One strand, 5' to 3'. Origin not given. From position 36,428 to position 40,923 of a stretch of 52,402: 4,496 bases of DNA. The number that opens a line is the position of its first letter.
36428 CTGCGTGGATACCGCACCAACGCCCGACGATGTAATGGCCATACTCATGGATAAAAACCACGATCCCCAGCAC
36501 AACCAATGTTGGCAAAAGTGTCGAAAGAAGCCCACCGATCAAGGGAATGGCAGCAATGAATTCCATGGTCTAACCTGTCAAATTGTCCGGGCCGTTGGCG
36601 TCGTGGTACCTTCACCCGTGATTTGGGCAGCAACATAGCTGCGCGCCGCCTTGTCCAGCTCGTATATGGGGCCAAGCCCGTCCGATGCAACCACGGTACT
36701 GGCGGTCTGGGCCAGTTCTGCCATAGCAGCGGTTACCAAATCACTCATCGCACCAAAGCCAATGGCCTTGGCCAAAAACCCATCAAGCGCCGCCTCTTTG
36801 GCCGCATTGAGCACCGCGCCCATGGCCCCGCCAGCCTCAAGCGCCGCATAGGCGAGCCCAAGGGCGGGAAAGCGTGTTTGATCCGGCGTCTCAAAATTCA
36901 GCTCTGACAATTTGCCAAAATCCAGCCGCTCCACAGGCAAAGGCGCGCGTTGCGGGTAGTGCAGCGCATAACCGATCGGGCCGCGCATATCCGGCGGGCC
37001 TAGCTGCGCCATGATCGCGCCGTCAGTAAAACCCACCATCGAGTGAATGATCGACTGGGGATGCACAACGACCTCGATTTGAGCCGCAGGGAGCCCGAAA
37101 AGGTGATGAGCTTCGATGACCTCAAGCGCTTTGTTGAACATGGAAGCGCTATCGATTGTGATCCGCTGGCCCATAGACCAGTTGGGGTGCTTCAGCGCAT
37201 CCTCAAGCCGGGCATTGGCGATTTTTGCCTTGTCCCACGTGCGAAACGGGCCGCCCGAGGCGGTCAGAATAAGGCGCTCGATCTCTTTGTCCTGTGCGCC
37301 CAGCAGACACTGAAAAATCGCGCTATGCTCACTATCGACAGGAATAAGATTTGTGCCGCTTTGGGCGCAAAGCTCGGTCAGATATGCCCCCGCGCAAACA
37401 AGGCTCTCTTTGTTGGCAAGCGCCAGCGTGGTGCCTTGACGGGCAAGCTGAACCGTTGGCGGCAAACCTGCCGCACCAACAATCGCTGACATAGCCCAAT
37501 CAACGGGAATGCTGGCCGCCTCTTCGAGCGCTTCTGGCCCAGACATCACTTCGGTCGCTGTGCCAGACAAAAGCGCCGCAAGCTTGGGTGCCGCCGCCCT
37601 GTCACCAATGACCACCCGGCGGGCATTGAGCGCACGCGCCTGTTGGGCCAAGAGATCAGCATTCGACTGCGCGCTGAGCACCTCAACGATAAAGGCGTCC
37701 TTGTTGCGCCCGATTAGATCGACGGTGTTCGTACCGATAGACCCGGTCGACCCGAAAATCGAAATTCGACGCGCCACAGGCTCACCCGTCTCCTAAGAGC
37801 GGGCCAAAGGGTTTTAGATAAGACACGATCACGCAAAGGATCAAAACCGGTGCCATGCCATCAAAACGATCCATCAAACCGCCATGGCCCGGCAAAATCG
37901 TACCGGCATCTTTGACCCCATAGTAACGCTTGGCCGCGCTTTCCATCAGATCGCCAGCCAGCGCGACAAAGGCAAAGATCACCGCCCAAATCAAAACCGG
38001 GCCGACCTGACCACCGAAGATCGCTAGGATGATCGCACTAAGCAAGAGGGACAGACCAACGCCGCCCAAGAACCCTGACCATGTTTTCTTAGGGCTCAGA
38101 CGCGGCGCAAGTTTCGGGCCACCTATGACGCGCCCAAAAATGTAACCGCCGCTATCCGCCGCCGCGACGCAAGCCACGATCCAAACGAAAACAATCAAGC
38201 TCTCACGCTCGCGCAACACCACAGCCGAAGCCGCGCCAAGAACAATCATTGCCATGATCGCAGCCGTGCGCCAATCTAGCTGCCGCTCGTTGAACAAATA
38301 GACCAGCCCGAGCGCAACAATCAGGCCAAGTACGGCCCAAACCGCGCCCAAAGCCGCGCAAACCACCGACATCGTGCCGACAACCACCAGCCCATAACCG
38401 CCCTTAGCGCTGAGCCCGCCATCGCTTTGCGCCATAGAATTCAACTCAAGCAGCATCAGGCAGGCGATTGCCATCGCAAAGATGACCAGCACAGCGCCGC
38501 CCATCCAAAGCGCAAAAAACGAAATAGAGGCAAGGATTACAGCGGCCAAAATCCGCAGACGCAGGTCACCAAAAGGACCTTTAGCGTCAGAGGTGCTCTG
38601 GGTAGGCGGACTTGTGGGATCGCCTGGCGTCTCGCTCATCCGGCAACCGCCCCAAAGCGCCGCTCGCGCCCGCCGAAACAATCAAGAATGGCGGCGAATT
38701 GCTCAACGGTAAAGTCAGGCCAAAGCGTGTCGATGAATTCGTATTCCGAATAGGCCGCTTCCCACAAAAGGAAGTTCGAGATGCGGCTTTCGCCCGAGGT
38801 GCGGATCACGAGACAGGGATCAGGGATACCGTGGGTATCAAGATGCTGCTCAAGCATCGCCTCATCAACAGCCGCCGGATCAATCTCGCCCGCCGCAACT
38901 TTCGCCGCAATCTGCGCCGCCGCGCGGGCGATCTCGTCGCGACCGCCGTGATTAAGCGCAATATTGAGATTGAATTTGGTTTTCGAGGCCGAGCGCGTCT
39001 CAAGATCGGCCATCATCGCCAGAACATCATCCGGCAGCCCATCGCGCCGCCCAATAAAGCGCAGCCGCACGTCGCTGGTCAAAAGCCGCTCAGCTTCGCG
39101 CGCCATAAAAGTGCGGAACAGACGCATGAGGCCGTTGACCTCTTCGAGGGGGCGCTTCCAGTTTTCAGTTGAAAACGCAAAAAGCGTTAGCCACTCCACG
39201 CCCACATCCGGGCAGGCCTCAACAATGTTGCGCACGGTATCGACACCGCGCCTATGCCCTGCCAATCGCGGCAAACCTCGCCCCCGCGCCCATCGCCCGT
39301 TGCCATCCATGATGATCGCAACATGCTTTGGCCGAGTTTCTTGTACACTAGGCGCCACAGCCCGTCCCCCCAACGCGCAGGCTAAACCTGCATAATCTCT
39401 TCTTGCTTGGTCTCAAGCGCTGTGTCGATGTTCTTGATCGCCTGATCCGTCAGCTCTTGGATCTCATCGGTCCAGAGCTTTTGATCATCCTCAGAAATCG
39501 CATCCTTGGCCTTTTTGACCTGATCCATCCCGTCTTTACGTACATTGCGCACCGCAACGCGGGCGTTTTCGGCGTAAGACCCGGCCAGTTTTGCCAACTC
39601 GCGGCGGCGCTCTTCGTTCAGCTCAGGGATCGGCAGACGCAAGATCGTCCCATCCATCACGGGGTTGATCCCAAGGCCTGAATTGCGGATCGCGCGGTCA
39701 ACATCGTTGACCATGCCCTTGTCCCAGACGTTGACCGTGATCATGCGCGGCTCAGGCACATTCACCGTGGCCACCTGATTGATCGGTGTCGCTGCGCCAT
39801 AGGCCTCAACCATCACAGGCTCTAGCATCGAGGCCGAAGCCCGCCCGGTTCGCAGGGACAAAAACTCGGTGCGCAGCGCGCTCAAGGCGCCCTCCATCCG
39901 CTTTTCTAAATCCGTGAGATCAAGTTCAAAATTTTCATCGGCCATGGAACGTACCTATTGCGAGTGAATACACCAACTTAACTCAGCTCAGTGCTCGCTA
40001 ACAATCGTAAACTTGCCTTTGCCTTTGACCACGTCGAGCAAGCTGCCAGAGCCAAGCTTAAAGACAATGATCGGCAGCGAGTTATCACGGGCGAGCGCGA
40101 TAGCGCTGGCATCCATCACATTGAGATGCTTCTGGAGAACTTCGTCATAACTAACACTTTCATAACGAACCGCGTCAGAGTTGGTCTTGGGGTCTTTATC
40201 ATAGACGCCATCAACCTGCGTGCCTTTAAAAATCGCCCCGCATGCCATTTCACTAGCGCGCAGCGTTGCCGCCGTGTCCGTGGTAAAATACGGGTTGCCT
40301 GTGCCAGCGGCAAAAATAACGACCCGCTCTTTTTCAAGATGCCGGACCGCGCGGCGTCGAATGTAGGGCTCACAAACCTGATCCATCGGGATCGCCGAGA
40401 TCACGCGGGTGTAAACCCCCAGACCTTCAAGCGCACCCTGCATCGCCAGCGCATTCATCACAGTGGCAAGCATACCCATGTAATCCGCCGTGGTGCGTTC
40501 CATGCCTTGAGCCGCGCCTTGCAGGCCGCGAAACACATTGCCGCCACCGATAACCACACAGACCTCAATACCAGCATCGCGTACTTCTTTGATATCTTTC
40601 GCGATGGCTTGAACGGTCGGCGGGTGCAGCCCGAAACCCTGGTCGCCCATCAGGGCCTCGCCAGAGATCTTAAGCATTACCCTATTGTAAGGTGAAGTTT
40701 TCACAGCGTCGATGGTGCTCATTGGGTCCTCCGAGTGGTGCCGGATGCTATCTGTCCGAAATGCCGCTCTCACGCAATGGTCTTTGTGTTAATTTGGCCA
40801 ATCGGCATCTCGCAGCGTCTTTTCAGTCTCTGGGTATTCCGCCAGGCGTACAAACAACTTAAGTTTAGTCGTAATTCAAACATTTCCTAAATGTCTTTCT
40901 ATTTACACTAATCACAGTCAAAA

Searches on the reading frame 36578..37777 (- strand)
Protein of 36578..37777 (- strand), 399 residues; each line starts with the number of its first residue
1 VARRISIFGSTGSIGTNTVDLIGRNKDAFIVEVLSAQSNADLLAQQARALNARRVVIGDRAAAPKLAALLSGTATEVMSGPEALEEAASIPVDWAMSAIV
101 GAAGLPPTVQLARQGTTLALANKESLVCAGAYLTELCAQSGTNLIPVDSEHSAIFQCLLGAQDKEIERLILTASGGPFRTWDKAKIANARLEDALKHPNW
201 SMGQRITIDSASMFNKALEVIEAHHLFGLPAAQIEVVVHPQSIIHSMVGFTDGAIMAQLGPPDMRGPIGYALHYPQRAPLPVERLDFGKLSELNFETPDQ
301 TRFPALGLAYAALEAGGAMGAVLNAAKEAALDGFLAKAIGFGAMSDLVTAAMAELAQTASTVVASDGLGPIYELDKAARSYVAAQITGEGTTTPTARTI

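Call 29: search_protein_families(library=pfam, proteins=[window:36578-37777:-], max_evalue=0.0001)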
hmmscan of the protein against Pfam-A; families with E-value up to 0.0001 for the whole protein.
window:36578-37777:- (399 aa): 3 families
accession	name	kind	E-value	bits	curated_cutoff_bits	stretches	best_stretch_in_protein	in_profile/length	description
PF08436.17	DXP_redisom_C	-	1e-39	135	26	1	144-227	1-84/84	1-deoxy-D-xylulose 5-phosphate reductoisomerase C-terminal domain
PF02670.22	DXP_reductoisom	-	8.9e-36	123.9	21.7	1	5-130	1-129/129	1-deoxy-D-xylulose 5-phosphate reductoisomerase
PF13288.12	DXPR_C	-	4.6e-34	117.6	27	1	259-380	1-114/115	DXP reductoisomerase C-terminal domain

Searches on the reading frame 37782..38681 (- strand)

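Call 30: search_protein_families(library=pfam, proteins=[window:37782-38681:-], max_evalue=0.0001)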
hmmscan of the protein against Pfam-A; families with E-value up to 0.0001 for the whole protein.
window:37782-38681:- (299 aa): 1 family
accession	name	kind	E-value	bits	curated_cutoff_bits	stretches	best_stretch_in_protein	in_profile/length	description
PF01148.25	CTP_transf_1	-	2.2e-47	162.6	24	1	42-286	2-260/264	Cytidylyltransferase family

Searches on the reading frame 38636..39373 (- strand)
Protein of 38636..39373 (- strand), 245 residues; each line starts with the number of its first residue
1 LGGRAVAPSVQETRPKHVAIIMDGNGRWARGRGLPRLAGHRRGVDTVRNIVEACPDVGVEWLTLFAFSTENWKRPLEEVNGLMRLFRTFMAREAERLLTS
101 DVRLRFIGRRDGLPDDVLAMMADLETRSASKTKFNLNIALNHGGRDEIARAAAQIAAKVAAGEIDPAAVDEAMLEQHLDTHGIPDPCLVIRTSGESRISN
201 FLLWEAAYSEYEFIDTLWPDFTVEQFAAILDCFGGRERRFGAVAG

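Call 30: search_protein_families(library=pfam, proteins=[window:38636-39373:-], max_evalue=0.0001)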
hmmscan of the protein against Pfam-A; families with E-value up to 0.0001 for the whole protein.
window:38636-39373:- (245 aa): 1 family
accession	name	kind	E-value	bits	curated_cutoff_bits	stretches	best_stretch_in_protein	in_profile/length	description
PF01255.24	Prenyltransf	-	1.7e-79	266.9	27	1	21-241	1-219/219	Putative undecaprenyl diphosphate synthase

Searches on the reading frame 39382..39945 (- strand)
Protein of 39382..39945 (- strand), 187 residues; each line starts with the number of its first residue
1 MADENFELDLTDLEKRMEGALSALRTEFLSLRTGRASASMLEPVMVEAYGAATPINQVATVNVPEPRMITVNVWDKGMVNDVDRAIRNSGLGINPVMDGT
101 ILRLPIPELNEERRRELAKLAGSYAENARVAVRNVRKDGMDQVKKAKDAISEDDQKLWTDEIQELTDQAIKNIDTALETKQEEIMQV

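Call 30: search_protein_families(library=pfam, proteins=[window:39382-39945:-], max_evalue=0.0001)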
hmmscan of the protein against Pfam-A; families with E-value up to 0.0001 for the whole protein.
window:39382-39945:- (187 aa): 1 family
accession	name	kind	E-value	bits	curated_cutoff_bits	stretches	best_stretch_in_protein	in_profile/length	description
PF01765.24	RRF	-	2.1e-62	210.2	29.7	1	25-185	2-164/164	Ribosome recycling factor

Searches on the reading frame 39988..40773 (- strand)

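Call 30: search_protein_families(library=pfam, proteins=[window:39988-40773:-], max_evalue=0.0001)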
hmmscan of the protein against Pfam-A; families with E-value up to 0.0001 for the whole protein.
window:39988-40773:- (261 aa): 1 family
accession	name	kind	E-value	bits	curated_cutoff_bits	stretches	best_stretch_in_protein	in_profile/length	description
PF00696.33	AA_kinase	-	3.3e-33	115.8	24.9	1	31-238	2-233/234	Amino acid kinase family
